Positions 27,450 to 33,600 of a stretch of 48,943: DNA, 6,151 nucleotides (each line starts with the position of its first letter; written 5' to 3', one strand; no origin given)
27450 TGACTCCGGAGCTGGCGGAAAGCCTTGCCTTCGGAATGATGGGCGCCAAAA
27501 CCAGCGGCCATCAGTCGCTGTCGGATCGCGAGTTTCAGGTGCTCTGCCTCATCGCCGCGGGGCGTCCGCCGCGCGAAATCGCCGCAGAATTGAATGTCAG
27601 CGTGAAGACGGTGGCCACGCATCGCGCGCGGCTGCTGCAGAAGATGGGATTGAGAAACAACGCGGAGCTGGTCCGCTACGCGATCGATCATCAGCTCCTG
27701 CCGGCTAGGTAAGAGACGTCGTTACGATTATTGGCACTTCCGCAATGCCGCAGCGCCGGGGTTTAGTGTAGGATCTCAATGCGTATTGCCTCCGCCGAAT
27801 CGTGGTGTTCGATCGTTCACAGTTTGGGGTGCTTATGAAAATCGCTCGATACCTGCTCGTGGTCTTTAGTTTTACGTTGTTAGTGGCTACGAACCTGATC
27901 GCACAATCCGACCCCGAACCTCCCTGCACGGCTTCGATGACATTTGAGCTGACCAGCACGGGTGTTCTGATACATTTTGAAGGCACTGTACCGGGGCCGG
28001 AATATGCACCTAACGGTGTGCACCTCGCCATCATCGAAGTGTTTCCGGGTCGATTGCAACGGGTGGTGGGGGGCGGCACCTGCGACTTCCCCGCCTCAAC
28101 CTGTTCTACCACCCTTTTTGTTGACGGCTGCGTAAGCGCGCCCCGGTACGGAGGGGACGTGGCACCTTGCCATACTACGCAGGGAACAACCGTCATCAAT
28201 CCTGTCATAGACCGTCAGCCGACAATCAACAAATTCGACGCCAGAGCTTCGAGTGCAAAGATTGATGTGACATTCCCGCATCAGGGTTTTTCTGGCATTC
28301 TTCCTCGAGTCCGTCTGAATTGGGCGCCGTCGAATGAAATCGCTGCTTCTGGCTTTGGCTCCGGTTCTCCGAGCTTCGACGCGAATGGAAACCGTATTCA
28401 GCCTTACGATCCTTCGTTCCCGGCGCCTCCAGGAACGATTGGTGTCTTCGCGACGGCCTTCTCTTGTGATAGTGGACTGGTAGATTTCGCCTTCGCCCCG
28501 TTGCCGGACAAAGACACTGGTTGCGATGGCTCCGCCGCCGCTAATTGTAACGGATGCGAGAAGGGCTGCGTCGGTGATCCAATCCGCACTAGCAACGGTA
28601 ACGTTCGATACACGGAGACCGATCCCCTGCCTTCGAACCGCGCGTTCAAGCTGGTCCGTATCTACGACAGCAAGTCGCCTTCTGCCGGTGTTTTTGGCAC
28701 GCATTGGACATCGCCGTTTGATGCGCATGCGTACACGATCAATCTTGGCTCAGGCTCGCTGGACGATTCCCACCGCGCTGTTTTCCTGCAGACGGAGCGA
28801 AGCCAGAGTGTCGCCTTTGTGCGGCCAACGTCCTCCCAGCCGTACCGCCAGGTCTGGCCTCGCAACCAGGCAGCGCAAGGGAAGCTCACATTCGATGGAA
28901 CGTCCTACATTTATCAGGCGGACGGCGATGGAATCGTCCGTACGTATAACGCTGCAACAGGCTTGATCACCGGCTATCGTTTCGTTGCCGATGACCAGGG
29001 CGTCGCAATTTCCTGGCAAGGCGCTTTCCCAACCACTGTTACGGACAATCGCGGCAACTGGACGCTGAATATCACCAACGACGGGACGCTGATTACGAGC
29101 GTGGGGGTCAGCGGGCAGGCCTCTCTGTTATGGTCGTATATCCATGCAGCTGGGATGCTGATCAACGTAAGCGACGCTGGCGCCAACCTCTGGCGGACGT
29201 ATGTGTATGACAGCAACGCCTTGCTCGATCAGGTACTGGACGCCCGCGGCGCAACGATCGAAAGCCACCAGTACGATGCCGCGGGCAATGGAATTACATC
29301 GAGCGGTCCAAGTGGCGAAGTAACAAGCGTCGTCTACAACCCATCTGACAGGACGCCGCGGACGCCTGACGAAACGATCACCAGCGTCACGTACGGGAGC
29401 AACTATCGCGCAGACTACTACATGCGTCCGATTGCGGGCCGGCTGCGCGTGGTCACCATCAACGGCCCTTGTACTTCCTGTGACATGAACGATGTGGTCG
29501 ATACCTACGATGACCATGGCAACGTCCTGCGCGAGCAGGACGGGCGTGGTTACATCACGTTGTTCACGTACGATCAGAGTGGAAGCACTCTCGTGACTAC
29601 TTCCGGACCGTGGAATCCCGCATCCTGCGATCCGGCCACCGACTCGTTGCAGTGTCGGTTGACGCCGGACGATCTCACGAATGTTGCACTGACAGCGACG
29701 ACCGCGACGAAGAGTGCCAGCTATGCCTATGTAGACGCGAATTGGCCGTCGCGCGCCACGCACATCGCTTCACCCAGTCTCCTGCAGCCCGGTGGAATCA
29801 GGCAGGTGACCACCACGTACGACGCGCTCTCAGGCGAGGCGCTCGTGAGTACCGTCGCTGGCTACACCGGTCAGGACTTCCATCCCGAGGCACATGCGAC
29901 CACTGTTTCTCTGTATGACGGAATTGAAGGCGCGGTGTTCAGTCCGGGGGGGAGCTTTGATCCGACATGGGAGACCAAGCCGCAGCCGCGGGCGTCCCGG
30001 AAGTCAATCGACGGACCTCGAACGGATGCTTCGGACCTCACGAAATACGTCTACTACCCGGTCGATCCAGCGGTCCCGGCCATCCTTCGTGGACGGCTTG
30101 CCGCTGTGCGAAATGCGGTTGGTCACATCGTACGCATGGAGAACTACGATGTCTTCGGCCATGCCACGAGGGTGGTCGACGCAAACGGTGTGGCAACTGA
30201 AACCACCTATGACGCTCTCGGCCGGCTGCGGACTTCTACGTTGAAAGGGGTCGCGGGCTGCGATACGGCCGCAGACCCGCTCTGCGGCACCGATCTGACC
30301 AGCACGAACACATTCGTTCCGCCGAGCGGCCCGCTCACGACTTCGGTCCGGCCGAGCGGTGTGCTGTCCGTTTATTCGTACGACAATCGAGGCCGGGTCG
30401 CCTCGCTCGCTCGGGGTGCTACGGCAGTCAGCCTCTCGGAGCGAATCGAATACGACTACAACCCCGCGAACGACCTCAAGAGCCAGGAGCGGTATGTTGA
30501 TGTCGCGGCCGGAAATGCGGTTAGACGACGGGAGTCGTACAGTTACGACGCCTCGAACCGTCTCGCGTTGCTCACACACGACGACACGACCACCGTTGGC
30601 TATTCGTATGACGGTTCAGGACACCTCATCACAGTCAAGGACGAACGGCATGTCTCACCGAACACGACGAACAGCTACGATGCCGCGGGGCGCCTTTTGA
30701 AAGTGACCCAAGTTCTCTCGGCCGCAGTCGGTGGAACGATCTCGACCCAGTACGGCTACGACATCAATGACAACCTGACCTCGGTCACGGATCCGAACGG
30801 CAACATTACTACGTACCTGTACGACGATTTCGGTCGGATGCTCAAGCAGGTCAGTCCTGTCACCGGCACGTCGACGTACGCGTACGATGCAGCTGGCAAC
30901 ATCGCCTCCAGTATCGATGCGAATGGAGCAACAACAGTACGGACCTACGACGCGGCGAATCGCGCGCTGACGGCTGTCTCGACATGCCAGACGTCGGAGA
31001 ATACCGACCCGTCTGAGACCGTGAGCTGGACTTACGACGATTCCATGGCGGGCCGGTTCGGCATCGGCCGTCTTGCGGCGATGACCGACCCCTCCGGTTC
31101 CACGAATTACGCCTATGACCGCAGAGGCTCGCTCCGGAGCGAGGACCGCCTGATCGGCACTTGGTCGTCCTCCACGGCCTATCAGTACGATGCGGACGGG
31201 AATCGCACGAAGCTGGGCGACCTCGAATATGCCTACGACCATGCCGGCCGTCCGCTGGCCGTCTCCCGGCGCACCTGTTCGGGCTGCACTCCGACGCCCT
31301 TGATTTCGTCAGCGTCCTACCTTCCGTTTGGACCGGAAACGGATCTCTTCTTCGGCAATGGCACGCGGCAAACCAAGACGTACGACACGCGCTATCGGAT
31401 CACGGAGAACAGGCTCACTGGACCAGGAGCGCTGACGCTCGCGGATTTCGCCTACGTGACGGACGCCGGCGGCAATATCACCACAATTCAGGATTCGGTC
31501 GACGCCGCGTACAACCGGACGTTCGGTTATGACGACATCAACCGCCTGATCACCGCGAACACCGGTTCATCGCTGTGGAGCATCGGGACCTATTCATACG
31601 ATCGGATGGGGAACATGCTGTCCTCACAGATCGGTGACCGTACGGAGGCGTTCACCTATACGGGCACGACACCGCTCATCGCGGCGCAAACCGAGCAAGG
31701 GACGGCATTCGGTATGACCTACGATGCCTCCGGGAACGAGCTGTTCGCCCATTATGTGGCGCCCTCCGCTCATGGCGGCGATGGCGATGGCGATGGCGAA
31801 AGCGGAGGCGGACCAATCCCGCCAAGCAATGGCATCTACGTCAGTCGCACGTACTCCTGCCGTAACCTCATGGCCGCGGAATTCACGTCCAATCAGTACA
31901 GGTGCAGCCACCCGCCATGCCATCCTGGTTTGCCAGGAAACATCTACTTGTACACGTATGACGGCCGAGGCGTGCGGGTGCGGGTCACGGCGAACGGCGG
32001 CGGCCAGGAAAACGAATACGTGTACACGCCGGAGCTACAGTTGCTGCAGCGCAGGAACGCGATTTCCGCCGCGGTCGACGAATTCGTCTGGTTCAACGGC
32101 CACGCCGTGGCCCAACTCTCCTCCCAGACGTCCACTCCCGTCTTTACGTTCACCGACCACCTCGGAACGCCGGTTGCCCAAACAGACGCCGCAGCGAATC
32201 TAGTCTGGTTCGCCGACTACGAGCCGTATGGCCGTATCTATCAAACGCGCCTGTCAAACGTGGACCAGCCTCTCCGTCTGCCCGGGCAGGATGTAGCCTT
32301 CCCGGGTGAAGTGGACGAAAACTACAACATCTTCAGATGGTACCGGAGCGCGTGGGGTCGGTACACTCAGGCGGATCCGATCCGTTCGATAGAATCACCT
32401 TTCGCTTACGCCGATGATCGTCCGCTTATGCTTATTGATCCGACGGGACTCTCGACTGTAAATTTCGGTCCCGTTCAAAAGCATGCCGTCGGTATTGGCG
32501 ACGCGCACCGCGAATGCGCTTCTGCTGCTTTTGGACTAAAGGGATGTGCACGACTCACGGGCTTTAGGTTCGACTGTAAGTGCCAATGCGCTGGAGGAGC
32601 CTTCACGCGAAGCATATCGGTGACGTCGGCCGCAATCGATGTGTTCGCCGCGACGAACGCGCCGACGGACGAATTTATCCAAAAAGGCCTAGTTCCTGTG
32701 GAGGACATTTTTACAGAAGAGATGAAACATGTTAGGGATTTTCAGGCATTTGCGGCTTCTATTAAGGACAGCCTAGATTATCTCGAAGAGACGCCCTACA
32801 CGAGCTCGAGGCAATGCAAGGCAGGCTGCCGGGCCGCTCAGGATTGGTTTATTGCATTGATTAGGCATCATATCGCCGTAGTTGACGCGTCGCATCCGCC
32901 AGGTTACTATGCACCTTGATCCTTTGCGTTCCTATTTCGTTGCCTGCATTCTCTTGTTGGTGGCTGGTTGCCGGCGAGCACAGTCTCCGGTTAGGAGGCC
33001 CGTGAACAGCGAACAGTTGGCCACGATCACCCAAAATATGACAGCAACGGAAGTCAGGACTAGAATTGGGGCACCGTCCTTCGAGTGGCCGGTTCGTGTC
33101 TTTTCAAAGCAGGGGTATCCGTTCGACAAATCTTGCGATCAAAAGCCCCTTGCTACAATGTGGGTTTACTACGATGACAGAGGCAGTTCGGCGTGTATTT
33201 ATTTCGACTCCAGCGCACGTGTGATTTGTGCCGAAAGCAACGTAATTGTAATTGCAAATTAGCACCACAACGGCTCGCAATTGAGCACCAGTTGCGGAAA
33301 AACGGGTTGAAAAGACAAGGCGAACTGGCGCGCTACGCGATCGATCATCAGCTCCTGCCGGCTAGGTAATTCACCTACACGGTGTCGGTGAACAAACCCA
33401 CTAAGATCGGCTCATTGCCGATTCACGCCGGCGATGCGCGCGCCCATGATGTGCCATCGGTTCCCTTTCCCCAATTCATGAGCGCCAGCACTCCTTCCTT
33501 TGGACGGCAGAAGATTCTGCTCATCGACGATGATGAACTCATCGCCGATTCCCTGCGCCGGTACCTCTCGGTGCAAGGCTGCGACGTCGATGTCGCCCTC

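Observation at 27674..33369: RHS toxin-immunity cassette bracketed by a perfect 39-nt direct repeat that duplicates the 3' end of the response-regulator gene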

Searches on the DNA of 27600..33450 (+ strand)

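Call 73: search_dna_similar(query=window:27600-33450:+, collection=plasmids, mode=near, max_rows=5)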
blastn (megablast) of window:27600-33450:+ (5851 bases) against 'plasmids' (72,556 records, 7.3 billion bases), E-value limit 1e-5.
No match.
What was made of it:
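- Tried and rejected: No match (call 73).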
